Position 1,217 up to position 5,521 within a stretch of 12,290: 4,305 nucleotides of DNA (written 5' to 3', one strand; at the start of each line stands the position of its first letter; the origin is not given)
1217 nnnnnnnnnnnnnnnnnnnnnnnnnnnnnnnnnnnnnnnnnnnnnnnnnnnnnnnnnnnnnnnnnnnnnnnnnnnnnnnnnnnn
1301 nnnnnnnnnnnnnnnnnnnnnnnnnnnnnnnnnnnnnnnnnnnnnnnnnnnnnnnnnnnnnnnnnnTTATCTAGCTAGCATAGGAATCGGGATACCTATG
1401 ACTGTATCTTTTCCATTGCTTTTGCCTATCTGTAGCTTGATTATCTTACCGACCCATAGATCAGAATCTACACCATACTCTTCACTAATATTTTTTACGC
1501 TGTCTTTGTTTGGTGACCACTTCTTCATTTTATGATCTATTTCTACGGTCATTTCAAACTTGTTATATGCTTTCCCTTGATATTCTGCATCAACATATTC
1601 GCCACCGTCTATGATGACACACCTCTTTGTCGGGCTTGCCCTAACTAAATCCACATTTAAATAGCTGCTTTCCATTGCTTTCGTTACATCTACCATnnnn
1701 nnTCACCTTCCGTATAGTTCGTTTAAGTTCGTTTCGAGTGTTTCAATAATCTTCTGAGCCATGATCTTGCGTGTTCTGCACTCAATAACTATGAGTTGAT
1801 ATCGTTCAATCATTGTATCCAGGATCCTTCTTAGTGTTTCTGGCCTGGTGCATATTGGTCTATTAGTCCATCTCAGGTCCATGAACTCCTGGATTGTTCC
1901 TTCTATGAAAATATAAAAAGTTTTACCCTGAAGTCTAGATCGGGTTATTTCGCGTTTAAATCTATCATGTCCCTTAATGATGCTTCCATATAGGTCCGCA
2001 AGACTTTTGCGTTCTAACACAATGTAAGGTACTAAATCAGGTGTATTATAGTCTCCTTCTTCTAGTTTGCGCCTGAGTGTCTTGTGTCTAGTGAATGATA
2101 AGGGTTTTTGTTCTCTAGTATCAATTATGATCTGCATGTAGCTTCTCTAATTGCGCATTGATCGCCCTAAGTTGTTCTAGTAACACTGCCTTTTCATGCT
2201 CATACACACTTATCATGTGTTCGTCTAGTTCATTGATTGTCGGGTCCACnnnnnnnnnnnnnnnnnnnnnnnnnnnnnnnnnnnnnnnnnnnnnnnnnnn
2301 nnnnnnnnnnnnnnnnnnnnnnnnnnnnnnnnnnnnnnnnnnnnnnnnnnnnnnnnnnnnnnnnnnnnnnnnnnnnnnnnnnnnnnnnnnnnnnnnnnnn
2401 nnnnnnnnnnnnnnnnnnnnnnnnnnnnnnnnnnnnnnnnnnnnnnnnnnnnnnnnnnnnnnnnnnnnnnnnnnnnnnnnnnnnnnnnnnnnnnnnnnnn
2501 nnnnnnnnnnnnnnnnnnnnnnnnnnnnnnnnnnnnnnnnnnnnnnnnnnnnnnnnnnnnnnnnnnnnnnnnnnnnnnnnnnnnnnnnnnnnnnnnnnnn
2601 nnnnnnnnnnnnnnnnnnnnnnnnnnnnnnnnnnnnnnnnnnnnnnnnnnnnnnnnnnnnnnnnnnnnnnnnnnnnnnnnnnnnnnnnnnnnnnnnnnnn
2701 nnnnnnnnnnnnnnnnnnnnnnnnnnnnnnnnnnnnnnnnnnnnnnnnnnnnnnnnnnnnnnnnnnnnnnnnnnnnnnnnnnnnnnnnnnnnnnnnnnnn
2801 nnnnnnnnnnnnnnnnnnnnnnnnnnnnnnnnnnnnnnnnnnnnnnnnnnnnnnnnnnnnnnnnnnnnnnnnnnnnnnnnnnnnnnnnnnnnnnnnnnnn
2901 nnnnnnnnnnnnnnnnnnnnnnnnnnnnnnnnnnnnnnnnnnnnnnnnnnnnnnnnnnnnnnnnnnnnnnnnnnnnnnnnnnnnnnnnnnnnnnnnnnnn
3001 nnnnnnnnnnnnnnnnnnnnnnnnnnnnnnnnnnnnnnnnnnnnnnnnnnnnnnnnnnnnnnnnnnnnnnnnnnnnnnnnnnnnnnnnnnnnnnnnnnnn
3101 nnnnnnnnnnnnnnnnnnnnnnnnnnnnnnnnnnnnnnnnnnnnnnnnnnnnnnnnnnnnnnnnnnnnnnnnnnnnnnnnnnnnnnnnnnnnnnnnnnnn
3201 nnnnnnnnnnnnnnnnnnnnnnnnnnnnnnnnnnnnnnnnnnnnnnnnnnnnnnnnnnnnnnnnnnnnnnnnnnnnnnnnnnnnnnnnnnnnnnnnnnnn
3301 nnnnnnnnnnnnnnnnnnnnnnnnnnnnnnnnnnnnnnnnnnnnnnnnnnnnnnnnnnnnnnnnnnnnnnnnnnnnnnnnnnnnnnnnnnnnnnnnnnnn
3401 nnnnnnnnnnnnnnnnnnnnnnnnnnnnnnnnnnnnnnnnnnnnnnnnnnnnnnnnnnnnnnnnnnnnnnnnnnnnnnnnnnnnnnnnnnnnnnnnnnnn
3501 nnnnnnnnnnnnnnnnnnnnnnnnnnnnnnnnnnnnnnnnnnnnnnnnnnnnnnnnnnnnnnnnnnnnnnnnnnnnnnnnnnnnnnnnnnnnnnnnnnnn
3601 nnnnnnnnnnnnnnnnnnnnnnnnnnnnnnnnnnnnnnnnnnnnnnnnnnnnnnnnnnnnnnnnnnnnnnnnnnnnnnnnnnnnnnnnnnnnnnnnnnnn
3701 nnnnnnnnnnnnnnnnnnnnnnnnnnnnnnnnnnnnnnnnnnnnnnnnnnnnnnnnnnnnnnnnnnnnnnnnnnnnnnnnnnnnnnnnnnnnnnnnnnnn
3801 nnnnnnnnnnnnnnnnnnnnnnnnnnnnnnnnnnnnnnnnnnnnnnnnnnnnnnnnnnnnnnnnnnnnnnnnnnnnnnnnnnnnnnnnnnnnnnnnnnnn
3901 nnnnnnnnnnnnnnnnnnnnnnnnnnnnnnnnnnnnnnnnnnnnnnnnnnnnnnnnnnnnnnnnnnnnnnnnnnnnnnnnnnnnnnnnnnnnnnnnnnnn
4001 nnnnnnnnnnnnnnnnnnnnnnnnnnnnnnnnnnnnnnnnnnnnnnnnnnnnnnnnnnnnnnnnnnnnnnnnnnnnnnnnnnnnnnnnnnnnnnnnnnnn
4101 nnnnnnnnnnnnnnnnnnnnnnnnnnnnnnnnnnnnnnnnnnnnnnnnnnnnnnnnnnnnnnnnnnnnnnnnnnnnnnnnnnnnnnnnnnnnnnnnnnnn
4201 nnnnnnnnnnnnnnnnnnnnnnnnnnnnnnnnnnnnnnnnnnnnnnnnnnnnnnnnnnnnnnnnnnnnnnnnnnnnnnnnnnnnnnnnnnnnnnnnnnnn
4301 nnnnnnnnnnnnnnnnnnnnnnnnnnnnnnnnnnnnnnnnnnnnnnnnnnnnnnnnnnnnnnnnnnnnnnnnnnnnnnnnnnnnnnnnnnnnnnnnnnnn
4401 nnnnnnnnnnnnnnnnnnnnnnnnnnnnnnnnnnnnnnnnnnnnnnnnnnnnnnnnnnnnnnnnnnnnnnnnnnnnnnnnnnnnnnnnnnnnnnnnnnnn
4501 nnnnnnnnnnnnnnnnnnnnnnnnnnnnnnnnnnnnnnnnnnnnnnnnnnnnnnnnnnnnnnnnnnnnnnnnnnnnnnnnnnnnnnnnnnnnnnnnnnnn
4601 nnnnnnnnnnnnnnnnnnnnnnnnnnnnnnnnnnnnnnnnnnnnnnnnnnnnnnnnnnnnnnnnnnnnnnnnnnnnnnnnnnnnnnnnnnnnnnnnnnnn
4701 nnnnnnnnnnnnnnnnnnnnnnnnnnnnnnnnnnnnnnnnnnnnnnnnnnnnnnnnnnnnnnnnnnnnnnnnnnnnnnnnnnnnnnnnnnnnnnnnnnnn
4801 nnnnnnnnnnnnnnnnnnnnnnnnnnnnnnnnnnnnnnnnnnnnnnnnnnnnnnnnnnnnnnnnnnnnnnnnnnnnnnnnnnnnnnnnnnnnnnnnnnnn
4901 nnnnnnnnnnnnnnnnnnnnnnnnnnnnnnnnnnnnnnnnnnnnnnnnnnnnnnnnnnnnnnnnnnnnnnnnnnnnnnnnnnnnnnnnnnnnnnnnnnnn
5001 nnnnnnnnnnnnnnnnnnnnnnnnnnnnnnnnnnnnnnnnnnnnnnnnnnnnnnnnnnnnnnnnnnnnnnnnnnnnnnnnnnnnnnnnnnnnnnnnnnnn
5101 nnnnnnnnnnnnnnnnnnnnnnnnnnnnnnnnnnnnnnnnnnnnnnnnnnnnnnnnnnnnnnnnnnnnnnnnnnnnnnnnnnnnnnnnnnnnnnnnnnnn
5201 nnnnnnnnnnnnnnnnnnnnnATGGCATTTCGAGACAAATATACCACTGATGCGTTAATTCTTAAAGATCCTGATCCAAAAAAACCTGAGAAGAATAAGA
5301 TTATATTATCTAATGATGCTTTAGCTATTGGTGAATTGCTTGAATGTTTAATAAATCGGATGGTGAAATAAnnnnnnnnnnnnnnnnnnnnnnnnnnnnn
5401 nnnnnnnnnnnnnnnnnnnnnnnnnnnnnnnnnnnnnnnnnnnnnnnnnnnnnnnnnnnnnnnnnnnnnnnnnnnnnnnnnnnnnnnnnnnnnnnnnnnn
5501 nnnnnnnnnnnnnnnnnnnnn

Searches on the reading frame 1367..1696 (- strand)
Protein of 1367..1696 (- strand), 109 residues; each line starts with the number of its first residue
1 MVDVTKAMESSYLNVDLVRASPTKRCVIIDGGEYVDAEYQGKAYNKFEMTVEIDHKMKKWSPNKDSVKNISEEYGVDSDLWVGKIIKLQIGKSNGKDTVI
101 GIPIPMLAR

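Call 9: search_protein_families(library=pfam, proteins=[window:1367-1696:-], max_evalue=0.01)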
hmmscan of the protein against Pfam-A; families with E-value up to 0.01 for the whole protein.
window:1367-1696:- (109 aa): 1 family
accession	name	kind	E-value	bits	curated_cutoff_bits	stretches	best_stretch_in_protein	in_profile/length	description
PF18406.6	DUF1281_C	-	0.0087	16.4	22.8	0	58-81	20-43/88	Ferredoxin-like domain in Api92-like protein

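Call 11: search_protein_families(library=phrogs, proteins=[window:1367-1696:-], max_evalue=0.01)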
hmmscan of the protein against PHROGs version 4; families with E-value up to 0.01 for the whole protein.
window:1367-1696:- (109 aa): 0 families

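Call 67: search_solved_structures(query=A3, max_evalue=10, show_alignments=1)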
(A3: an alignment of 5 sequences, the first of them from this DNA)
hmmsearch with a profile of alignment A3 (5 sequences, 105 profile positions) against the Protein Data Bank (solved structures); distinct sequences matched with E-value up to 10: 1.
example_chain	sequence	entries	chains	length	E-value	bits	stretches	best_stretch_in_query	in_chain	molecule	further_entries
6zxt_A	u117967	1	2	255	0.58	13.5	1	3-71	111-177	Ribose-5-phosphate isomerase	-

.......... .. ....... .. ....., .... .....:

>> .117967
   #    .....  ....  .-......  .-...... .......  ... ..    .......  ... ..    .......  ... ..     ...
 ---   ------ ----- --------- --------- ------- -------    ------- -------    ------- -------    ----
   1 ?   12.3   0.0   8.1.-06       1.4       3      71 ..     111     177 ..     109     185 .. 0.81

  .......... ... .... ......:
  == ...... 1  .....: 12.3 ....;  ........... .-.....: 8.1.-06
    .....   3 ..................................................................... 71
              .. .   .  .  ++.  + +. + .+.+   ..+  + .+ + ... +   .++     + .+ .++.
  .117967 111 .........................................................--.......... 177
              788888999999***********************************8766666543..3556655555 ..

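Call 68: search_protein_families(library=ncbifam, proteins=[window:1367-1696:-], max_evalue=1)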
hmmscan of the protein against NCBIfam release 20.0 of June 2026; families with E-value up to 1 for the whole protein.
window:1367-1696:- (109 aa): 0 families

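Call 72: find_homologous_proteins(query=window:1367-1696:-, max_evalue=0.001)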
Query window:1367-1696:- (109 aa): 31 proteins with E <= 0.001 among 31 candidates.
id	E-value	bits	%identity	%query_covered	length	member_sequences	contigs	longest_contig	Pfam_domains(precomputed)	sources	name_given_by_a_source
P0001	7.7e-66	237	100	100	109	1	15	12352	-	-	-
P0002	2.5e-49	184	78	98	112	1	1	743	-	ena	-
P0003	1.3e-48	181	77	98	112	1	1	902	-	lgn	-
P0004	4.8e-47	176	77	98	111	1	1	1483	-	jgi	jgi:hypothetical protein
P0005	1.9e-45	171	76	97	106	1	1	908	-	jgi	jgi:hypothetical protein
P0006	3.1e-45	171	75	97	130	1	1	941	-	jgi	jgi:hypothetical protein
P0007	2.0e-44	168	73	98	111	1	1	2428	-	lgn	-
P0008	3.1e-44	167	74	97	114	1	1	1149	-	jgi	jgi:hypothetical protein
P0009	9.2e-44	166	71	98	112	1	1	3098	-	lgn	-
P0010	7.9e-43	163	70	97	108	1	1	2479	-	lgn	-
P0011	1.2e-42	162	67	97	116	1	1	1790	-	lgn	-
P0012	3.1e-42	161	71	97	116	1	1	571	-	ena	-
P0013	8.2e-42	160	69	95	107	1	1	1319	-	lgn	-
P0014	3.9e-41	157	68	95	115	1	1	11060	-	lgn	-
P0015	4.4e-41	157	69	95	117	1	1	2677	-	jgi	jgi:hypothetical protein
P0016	1.1e-40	156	68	96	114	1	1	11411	-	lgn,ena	-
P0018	9.0e-40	153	67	95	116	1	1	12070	-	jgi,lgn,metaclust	jgi:hypothetical protein|metaclust:\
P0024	1.4e-35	139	62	97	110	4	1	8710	-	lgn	-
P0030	3.6e-28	116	54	95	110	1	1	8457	-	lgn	-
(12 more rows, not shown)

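Call 75: find_encoding_contigs(protein=P0018, flank=10000, max_places=3)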
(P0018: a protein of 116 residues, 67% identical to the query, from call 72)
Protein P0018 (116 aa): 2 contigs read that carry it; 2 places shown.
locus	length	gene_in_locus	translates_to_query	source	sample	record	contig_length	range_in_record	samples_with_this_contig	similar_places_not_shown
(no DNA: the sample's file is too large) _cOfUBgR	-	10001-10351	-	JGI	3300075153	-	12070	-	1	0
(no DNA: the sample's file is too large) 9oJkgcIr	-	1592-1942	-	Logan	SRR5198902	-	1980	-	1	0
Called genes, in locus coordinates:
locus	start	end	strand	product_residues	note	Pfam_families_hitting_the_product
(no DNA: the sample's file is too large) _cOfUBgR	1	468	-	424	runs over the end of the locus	?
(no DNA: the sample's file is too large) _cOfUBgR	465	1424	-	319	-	-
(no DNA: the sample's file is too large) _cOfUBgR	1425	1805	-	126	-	-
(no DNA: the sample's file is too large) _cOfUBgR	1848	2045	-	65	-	-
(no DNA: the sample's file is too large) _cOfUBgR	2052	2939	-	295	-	PF25209:Phage_capsid_4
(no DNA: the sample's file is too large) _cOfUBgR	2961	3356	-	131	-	-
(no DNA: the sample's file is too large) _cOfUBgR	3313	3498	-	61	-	-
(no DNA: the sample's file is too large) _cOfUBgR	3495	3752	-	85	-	-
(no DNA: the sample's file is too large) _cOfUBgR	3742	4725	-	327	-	-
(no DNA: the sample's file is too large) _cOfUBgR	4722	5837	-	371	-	PF04860:Phage_portal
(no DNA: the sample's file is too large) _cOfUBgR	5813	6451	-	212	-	-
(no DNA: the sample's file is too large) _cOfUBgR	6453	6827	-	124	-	-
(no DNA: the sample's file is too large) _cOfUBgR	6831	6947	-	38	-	-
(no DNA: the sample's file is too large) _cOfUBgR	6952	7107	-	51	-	-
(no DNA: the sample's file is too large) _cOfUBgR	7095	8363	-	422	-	PF03237:Terminase_6N (weak), PF22530:Terminase-T7_RNaseH-like (faint)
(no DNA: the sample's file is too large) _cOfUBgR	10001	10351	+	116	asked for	-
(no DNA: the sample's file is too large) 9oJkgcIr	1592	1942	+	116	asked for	-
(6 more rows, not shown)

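Call 76: find_encoding_contigs(protein=P0016, flank=10000, max_places=3)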
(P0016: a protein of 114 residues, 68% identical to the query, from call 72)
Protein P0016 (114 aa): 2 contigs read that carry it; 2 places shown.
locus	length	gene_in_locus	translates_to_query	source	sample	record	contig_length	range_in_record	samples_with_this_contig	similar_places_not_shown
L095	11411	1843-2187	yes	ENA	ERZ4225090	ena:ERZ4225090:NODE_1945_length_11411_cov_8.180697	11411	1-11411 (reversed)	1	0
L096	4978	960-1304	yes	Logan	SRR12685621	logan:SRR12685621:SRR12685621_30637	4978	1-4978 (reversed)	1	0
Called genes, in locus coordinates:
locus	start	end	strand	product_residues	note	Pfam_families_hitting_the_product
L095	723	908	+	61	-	-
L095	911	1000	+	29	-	-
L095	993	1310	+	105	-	PF01978:TrmB, PF12802:MarR_2 (weak)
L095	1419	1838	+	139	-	PF02732:ERCC4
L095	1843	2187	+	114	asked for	-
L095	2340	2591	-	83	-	-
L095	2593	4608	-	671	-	-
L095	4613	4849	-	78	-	-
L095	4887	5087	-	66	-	-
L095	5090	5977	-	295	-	PF25209:Phage_capsid_4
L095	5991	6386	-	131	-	-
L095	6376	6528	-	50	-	-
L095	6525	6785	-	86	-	-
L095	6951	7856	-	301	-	-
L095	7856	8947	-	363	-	PF04860:Phage_portal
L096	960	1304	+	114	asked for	-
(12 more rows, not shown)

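Call 79: find_encoding_contigs(protein=P0001, flank=10000, max_places=10)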
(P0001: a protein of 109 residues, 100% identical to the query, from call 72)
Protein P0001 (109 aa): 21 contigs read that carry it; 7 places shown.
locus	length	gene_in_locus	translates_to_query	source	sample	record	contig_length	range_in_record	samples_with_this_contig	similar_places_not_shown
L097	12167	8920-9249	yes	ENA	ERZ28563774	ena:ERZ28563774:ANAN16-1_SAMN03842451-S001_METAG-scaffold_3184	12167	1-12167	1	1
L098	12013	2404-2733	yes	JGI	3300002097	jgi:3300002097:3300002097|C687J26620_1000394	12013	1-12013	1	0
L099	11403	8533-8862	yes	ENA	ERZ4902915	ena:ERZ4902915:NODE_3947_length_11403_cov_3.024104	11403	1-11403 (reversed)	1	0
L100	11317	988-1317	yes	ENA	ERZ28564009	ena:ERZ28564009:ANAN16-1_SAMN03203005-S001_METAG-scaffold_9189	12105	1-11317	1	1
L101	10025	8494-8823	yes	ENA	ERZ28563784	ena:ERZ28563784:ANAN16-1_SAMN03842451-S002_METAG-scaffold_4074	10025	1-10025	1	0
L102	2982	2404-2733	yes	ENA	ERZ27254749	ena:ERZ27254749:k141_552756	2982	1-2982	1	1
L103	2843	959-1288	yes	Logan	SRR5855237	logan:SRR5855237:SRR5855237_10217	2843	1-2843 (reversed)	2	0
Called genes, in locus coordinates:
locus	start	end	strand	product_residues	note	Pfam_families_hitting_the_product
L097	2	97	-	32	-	?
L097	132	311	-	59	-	-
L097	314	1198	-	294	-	PF25209:Phage_capsid_4 (weak)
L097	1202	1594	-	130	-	-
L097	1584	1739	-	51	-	-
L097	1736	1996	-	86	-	-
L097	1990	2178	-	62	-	-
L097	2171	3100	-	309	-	PF21724:DUF6861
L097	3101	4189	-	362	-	-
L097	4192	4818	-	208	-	-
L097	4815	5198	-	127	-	-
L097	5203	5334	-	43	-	-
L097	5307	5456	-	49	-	-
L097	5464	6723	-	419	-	-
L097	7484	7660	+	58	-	-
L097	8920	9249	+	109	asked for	-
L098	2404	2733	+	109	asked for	-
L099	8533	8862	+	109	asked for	-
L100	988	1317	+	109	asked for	-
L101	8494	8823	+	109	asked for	-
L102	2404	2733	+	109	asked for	-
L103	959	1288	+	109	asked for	-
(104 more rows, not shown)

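Call 80: predict_structure(alignment_id=A4)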
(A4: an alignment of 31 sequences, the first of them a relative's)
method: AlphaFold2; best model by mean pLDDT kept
length: 109 residues; sequences in the alignment: 31
mean_pLDDT: 82.0   pTM: 0.68
mean pLDDT of the five models: 82.0, 81.5, 80.8, 80.4, 71.2
residues with pLDDT >= 90: 15; 70-90: 80; 50-70: 13; < 50: 1
segments of 3 or more residues with pLDDT < 50: none
pLDDT, mean of each block of 10 residues (from residue 1): 59 82 88 83 86 88 88 88 89 80 70
secondary structure, 60 per line:
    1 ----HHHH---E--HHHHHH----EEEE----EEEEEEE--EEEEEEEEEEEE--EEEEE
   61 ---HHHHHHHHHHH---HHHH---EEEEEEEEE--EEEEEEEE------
elements in order: H5-8 H15-20 E25-28 E33-39 E42-53 E56-60 H64-74 H78-81 E85-93 E96-103

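Call 84: fold_search(model_id=the predicted structure, library=pdb)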
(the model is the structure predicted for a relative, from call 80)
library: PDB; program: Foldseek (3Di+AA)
matches with E <= 10: 910; with E <= 0.001: 0
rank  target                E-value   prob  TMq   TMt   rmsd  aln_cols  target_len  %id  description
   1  8s4t_A                5.1e-03  0.93  0.34  0.30   6.6       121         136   12  DNA bound structure of PrgE from plasmid pCF10 (released 2024-05-29)
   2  8s4s_A                1.0e-02  0.80  0.32  0.29   8.7       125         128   11  PrgE from plasmid pCF10 (released 2024-05-29)
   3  8s4s_B                1.8e-02  0.87  0.33  0.29   6.1       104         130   12  PrgE from plasmid pCF10 (released 2024-05-29)
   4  1ynx_MODEL_1_A        5.2e-02  0.89  0.39  0.38   8.3       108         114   14  Solution structure of DNA binding domain A (DBD-A) of S.cerevisiae Replication Protein A (RPA) (released 2006-01-10)
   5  2k75_MODEL_1_A        7.5e-02  0.80  0.38  0.39   7.5       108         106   10  Solution NMR structure of the OB domain of Ta0387 from Thermoplasma acidophilum. Northeast Structural Genomics (released 2008-08-19)
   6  6uz7_X                8.5e-02  0.80  0.43  0.35  12.1       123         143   11  K.lactis 80S ribosome with p/PE tRNA and eIF5B (released 2020-01-15)
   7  6jdg_B                9.5e-02  0.38  0.25  0.27   8.7        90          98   13  Complexed crystal structure of PaSSB with ssDNA dT20 at 2.39 angstrom resolution (released 2019-12-11)
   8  8gw5_A                1.0e-01  0.30  0.27  0.29   9.3        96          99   12  Crystal structure of SaSsbA complexed with glycerol (released 2023-09-20)
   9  6i52_C                1.0e-01  0.20  0.23  0.16  13.3       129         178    7  Yeast RPA bound to ssDNA (released 2018-12-19)
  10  6htj_A                1.1e-01  0.90  0.39  0.36   4.5        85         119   12  Crystal structure of the translation recovery factor Trf from Sulfolobus solfataricus (released 2019-10-16)
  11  6zu5_SX0              1.1e-01  0.93  0.47  0.39   5.9       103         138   16  Structure of the Paranosema locustae ribosome in complex with Lso2 (released 2020-11-04)
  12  7vum_C                1.1e-01  0.33  0.26  0.27   8.3        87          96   13  Crystal structure of SSB complexed with que (released 2022-03-09)
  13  9qf5_An               1.2e-01  0.84  0.41  0.33   5.9        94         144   19  Structure of P. furiosus 70S ribosome grown at 102deg (released 2025-11-05)
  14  4dam_B                1.4e-01  0.28  0.25  0.25  10.8        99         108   11  Crystal structure of small single-stranded DNA-binding protein from Streptomyces coelicolor (released 2013-01-16)
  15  6gej_Y                1.4e-01  0.33  0.31  0.10  19.3       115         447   11  Chromatin remodeller-nucleosome complex at 3.6 A resolution. (released 2018-10-17)
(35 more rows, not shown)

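Call 85: find_encoding_contigs(protein=P0014, flank=10000, max_places=2)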
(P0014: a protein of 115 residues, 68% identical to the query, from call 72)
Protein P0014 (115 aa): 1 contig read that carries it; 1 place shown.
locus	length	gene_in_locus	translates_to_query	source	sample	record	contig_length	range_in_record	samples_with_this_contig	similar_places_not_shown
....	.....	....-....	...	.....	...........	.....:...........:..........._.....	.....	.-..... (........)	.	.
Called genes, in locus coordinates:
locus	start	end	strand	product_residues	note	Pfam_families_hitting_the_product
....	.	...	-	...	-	?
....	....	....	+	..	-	-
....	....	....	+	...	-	-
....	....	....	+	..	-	-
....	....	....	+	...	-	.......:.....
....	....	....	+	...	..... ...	-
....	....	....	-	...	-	-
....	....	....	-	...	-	-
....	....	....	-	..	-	-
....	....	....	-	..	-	-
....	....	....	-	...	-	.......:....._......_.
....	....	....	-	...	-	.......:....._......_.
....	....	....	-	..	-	-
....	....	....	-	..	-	-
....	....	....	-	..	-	-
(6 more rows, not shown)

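Call 86: find_encoding_contigs(protein=P0024, flank=10000, max_places=2)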
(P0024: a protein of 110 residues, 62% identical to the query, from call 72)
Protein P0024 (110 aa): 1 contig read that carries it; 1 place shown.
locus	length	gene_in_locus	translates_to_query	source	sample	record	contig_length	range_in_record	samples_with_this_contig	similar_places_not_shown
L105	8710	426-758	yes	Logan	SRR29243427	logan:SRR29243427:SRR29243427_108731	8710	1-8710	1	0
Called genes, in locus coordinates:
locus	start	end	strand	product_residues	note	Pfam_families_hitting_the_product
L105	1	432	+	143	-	?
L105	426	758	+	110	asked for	-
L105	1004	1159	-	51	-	-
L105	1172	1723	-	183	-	PF26696:PTL_trimer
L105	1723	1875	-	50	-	-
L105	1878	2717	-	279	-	PF13385:Laminin_G_3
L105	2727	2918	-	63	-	-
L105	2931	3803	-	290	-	PF25209:Phage_capsid_4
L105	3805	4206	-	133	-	PF09956:Phage_cement_2 (weak)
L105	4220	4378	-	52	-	-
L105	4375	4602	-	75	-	-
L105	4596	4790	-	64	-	-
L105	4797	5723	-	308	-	-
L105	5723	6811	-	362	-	PF04860:Phage_portal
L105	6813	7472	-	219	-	-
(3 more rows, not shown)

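Call 87: find_encoding_contigs(protein=P0030, flank=10000, max_places=2)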
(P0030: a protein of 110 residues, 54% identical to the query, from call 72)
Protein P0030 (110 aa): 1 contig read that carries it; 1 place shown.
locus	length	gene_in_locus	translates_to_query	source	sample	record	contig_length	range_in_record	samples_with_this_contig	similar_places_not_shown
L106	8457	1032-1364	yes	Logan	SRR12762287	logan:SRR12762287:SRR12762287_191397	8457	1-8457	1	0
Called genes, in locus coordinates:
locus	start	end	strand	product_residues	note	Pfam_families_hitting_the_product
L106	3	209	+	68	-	?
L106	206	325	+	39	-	-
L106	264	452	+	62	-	-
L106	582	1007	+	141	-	PF02732:ERCC4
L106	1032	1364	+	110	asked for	-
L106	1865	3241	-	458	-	-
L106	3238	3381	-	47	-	-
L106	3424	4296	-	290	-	PF25209:Phage_capsid_4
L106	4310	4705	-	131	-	PF09956:Phage_cement_2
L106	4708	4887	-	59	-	-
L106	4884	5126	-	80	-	-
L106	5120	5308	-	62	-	-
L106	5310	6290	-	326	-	-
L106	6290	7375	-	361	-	PF04860:Phage_portal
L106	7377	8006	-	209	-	-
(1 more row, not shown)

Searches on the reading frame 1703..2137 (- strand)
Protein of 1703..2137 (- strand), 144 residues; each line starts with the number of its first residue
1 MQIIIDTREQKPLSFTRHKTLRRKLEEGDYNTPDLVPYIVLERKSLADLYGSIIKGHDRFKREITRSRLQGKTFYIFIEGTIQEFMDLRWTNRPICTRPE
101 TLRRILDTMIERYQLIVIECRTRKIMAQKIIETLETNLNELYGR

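Call 9: search_protein_families(library=pfam, proteins=[window:1703-2137:-], max_evalue=0.01)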
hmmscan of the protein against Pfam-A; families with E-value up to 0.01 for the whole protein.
window:1703-2137:- (144 aa): 1 family
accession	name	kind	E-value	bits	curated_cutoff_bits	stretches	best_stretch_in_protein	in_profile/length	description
PF02732.21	ERCC4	-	2.7e-09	37.5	24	1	5-124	1-131/140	ERCC4 domain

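Call 11: search_protein_families(library=phrogs, proteins=[window:1703-2137:-], max_evalue=0.01)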
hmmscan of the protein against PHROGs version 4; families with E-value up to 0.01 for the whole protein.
window:1703-2137:- (144 aa): 1 family
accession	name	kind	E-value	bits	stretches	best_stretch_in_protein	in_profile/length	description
phrog_3490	-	DNA, RNA and nucleotide metabolism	1.8e-19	71.4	1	1-140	9-168/175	ERCC4-type nuclease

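Call 68: search_protein_families(library=ncbifam, proteins=[window:1703-2137:-], max_evalue=1)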
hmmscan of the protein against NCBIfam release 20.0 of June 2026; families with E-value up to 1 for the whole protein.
window:1703-2137:- (144 aa): 3 families
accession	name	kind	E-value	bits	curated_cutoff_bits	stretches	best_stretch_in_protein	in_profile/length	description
NF010337.0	PRK13766.1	equivalog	7.9e-05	20.9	610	1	2-121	572-682/781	Hef nuclease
NF040956.1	Arch_Xpf_endonucase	equivalog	0.0007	19.2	300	1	24-88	30-89/222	3'-flap repair endonuclease Xpf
NF000111.1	stregram_VatD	exception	0.18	11.6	400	1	77-112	168-203/209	streptogramin A O-acetyltransferase Vat(D)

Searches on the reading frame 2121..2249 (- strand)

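Call 44: search_protein_families(library=pfam, proteins=[window:2121-2249:-], max_evalue=1)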
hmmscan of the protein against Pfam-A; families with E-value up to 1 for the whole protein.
window:2121-2249:- (42 aa): 1 family
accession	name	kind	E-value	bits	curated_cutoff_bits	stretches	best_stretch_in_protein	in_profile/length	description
PF12283.13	Protein_K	-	0.031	14.9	25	1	10-37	11-41/56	Bacteriophage protein K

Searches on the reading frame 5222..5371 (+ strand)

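Call 44: search_protein_families(library=pfam, proteins=[window:5222-5371:+], max_evalue=1)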
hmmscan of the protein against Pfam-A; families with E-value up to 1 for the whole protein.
window:5222-5371:+ (49 aa): 0 families

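Call 68: search_protein_families(library=ncbifam, proteins=[window:5222-5371:+], max_evalue=1)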
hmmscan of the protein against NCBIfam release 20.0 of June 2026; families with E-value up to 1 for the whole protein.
window:5222-5371:+ (49 aa): 1 family
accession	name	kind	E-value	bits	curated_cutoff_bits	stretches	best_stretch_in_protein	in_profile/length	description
NF047913.1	TransRegIdnR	equivalog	0.11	11.7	500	1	13-45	229-261/331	DNA-binding transcriptional regulator IdnR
